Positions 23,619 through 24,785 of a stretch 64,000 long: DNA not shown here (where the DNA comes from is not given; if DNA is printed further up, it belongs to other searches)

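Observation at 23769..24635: Antisense lipoprotein papain-like peptidase embedded in the tad locus, paralogous to a second secreted C1-like peptidase at 5688-6815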

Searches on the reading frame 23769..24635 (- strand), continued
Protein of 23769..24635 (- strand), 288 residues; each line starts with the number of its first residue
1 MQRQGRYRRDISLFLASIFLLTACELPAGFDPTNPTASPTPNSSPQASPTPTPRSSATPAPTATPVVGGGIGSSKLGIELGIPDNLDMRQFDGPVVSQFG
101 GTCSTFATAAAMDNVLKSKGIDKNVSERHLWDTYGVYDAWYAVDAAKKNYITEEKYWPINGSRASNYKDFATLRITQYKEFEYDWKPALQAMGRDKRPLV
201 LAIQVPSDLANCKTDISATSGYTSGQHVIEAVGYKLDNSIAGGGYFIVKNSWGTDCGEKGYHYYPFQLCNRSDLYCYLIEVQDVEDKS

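Call 18: find_related_loci(query=A1, collection=genome_contigs, flank=10000)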
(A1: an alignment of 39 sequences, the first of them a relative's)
Query A1 (288 aa) in genome_contigs; peptide patterns used: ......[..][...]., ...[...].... (x = any residue, [..] = any of these).
599 stretches matched a pattern (row limit reached: there are more); 223 encode a relative of the query (tblastn E <= 1e-3); the best 80 are kept; 80 distinct loci.
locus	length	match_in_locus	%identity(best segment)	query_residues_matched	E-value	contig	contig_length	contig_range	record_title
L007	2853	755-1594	50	16-284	2e-84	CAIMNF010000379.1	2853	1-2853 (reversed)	MAG: Oligoflexia bacterium isolate AlinenLipids_bin-3717 genome assembly, contig: bin-3717:379/615, whole genome shotgun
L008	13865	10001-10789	48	6-287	3e-82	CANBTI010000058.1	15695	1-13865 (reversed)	MAG: Bdellovibrionales bacterium isolate JR-MC-C-240519-135 genome assembly, contig: JR-MC-C-240519-C3372, whole genome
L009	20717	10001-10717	55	53-288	2e-81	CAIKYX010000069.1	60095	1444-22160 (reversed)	MAG: Oligoflexia bacterium isolate VK_bin-3925 genome assembly, contig: bin-3925:069/278, whole genome shotgun sequence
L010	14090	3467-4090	54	78-285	1e-67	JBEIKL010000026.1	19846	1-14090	MAG: Bdellovibrionales bacterium isolate Sample-104-S4-bin-132 Sample_104_S4-bin_132-k141_687096, whole genome shotgun s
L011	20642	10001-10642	54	72-285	9e-79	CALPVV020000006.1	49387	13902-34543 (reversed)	MAG: Nitrosovibrio sp. Nv4 isolate HRS-ES2-bin-178 genome assembly, contig: HRSG-E12-C220, whole genome shotgun sequence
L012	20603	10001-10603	44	86-284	2e-52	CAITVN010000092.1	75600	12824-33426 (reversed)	MAG: Oligoflexia bacterium isolate LJ_bin-4497 genome assembly, contig: bin-4497:092/244, whole genome shotgun sequence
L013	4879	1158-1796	41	78-285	7e-51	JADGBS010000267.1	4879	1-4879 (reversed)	MAG: Oligoflexia bacterium isolate nW3bin19 nW3_bin19_NODE_267_length_4879_cov_4.078704, whole genome shotgun sequence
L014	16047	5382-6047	39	73-287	8e-47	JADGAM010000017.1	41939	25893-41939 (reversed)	MAG: Oligoflexia bacterium isolate nN3bin16 nN3_bin16_NODE_17_length_41939_cov_3.071152, whole genome shotgun sequence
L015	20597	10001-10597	40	86-284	4e-42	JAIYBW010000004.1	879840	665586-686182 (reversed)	MAG: Proteobacteria bacterium isolate E1_MAG_00058 pond_E1_MAG_00058_000000000007, whole genome shotgun sequence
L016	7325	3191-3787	40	86-284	8e-42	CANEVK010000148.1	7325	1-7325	MAG: Bacteriovoracaceae bacterium isolate CE-Jul18-149 genome assembly, contig: CE-Jul18-C12744, whole genome shotgun se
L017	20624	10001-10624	39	86-285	4e-42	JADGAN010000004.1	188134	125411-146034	MAG: Oligoflexia bacterium isolate nN3bin31 nN3_bin31_NODE_4_length_188134_cov_18.371672, whole genome shotgun sequence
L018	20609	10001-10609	38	82-284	2e-39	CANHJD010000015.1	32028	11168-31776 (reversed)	MAG: Bacteriovoracaceae bacterium isolate RE-23may17-424 genome assembly, contig: RE-23may17-C3151, whole genome shotgun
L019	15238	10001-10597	36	87-285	1e-37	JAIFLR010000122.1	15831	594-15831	MAG: Halobacteriovorax sp. isolate bin_209 scaffold_4113, whole genome shotgun sequence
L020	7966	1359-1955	37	87-285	1e-36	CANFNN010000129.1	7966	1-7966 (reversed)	MAG: Bacteriovoracaceae bacterium isolate Jr-11may16-232 genome assembly, contig: Jr-11may16-C18258, whole genome shotgu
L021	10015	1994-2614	36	84-287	9e-33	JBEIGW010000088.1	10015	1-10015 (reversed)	MAG: Deltaproteobacteria bacterium isolate Sample-102-S76-bin-170 Sample_102_S76-bin_170-k141_826847, whole genome shotg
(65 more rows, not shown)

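Call 20: find_encoding_contigs(protein=P0006, flank=8000, max_places=1)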
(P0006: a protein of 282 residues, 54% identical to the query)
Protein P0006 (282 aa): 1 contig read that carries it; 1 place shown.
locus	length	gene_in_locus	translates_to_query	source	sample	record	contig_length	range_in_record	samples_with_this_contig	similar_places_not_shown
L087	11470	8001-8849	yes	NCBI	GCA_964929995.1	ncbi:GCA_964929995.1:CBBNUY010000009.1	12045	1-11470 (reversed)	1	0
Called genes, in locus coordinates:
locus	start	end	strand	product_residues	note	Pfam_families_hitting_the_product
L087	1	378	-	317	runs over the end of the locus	?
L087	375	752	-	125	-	-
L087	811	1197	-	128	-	PF00216:Bac_DNA_binding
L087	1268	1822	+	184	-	PF01475:FUR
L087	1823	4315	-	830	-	PF09371:Tex_N, PF22706:Tex_central_region, PF14639:YqgF, PF16921:Tex_YqgF, PF12836:HHH_3, PF17674:HHH_9, PF00575:S1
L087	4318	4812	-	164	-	PF02810:SEC-C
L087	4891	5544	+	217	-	-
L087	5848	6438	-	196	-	PF03479:PCC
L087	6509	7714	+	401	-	PF18962:Por_Secre_tail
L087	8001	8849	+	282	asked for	PF00112:Peptidase_C1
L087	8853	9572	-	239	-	PF00005:ABC_tran, PF13304:AAA_21 (weak)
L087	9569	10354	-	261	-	PF00005:ABC_tran, PF13304:AAA_21 (weak), PF12399:BCA_ABC_TP_C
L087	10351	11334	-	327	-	PF02653:BPD_transp_2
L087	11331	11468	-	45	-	?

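Call 21: find_encoding_contigs(protein=P0008, flank=8000, max_places=1)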
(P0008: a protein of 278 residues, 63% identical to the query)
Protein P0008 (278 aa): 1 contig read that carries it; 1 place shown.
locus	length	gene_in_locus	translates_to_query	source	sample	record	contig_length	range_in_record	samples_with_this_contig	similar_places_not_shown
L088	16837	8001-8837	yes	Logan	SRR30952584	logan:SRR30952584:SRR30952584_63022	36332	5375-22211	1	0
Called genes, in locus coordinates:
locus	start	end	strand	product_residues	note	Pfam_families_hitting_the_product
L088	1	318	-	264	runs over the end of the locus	PF00089:Trypsin, PF13365:Trypsin_2 (weak)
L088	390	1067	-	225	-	PF21948:LplA-B_cat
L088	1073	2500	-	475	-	PF00890:FAD_binding_2, PF01134:GIDA, PF01266:DAO (weak), PF01494:FAD_binding_3 (weak), PF03486:HI0933_like (weak), PF07992:Pyr_redox_2, PF00070:Pyr_redox, PF02852:Pyr_redox_dim, +4 more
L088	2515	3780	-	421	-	PF00364:Biotin_lipoyl, PF25917:BSH_RND (weak), PF25997:BSH_YhbJ (weak), PF02817:E3_binding, PF00198:2-oxoacid_dh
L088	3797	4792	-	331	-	PF16881:LIAS_N, PF04055:Radical_SAM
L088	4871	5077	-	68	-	-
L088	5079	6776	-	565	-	PF20148:DUF6531, PF25023:TEN_YD-shell (faint), PF05593:RHS_repeat (faint)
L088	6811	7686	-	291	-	PF00482:T2SSF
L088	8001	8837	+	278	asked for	PF00112:Peptidase_C1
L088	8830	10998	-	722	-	PF00005:ABC_tran (faint), PF01656:CbiA, PF02374:ArsA_ATPase (faint), PF06564:CBP_BcsQ (faint), PF10609:ParA, PF00437:T2SSE, PF27713:UCP018868 (weak)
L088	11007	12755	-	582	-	PF00263:Secretin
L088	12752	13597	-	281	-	PF16976:RcpC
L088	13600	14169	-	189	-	-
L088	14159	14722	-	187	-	-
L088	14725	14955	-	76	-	-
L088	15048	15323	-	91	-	-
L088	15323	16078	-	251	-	-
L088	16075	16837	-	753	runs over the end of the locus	PF16697:Yop-YscD_cpl, PF00498:FHA, PF16697:Yop-YscD_cpl, PF00515:TPR_1 (faint), PF07719:TPR_2 (faint)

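Call 42: predict_structure(alignment_id=A1)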
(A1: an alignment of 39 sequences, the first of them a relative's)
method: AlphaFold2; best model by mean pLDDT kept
length: 288 residues; sequences in the alignment: 39
mean_pLDDT: 86.0   pTM: 0.77
mean pLDDT of the five models: 86.0, 85.9, 85.9, 85.5, 84.7
residues with pLDDT >= 90: 210; 70-90: 9; 50-70: 40; < 50: 29
segments of 3 or more residues with pLDDT < 50: 1-6, 28-32, 34-40, 51-54
pLDDT, mean of each block of 10 residues (from residue 1): 48 59 51 48 50 54 58 92 97 90 96 98 98 96 98 97 97 99 98 97 98 98 97 97 97 96 98 98 98
secondary structure, 60 per line:
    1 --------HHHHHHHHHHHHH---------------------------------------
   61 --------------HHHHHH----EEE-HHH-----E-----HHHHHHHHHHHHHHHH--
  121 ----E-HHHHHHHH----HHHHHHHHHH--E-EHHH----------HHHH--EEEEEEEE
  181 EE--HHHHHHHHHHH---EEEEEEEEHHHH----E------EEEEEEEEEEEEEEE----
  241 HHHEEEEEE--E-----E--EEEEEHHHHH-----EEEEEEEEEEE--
elements in order: H9-21 H75-80 E85-87 H103-118 H127-134 H139-148 H167-170 E173-182 H185-195 E199-206 H207-210 E222-236 E244-249 E261-265 H266-270 E276-286

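Call 45: fold_search(model_id=the predicted structure, library=pdb)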
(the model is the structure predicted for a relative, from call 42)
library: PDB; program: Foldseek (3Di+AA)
matches with E <= 10: 412; with E <= 0.001: 272
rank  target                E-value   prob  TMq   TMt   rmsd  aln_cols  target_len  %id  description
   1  5vcn_A                4.7e-12  1.00  0.57  0.73   3.5       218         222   21  THE CRYSTAL STRUCTURE OF DER P 1 ALLERGEN COMPLEXED WITH FAB FRAGMENT OF MAB 5H8 (released 2017-04-26)
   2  5vpk_A                5.3e-12  1.00  0.57  0.72   3.3       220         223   22  CRYSTAL STRUCTURE OF MITE ALLERGEN DER F 1 (released 2017-05-24)
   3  2fq9_A                5.6e-12  1.00  0.58  0.75   3.4       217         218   22  Cathepsin S with nitrile inhibitor (released 2006-03-21)
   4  2as8_A                7.2e-12  1.00  0.56  0.71   3.9       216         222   21  Crystal structure of mature and fully active Der p 1 allergen (released 2005-12-06)
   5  5qbv_B                1.0e-11  1.00  0.57  0.73   3.9       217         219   22  Crystal structure of human Cathepsin-S with bound ligand (released 2017-12-20)
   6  9g6a_B                1.1e-11  1.00  0.58  0.76   3.5       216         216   27  Peptide-Small Molecule Hybrids as Novel Selective Irreversible Cathepsin-K Inhibitors in Primary Osteoclasts and Human (released 2025-07-30)
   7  6czk_A                1.2e-11  1.00  0.58  0.53   3.7       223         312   25  Crystal structure of wild-type human pro-cathepsin H (released 2018-08-08)
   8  6yyn_AAA              1.5e-11  1.00  0.59  0.75   3.5       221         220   21  Structure of Cathepsin S in complex with Compound 14 (released 2021-05-12)
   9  6ql8                  1.7e-11  1.00  0.54  0.70   4.2       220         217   26  Cathepsin-K in complex with MIV-711 (released 2020-02-19)
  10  6yyn_BBB              1.8e-11  1.00  0.57  0.72   3.9       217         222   22  Structure of Cathepsin S in complex with Compound 14 (released 2021-05-12)
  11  2o6x                  1.8e-11  1.00  0.58  0.55   9.0       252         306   22  Crystal Structure of ProCathepsin L1 from Fasciola hepatica (released 2007-12-18)
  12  1glo                  2.1e-11  1.00  0.57  0.74   3.9       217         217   22  Crystal Structure of Cys25Ser mutant of human cathepsin S (released 2002-08-29)
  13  8pch_A                2.1e-11  1.00  0.57  0.73   3.8       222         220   23  CRYSTAL STRUCTURE OF PORCINE CATHEPSIN H DETERMINED AT 2.1 ANGSTROM RESOLUTION: LOCATION OF THE MINI-CHAIN C-TERMINAL  (released 1998-12-09)
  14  8z78_A                2.2e-11  1.00  0.58  0.77   3.4       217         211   22  Crystal structure of Procerain-B from Calotropis gigantea with glycerol (released 2025-04-23)
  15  8jcs_B                2.2e-11  1.00  0.57  0.77   3.5       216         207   21  Crystal structure of Procerain-B from Calotropis gigantea (released 2024-05-22)
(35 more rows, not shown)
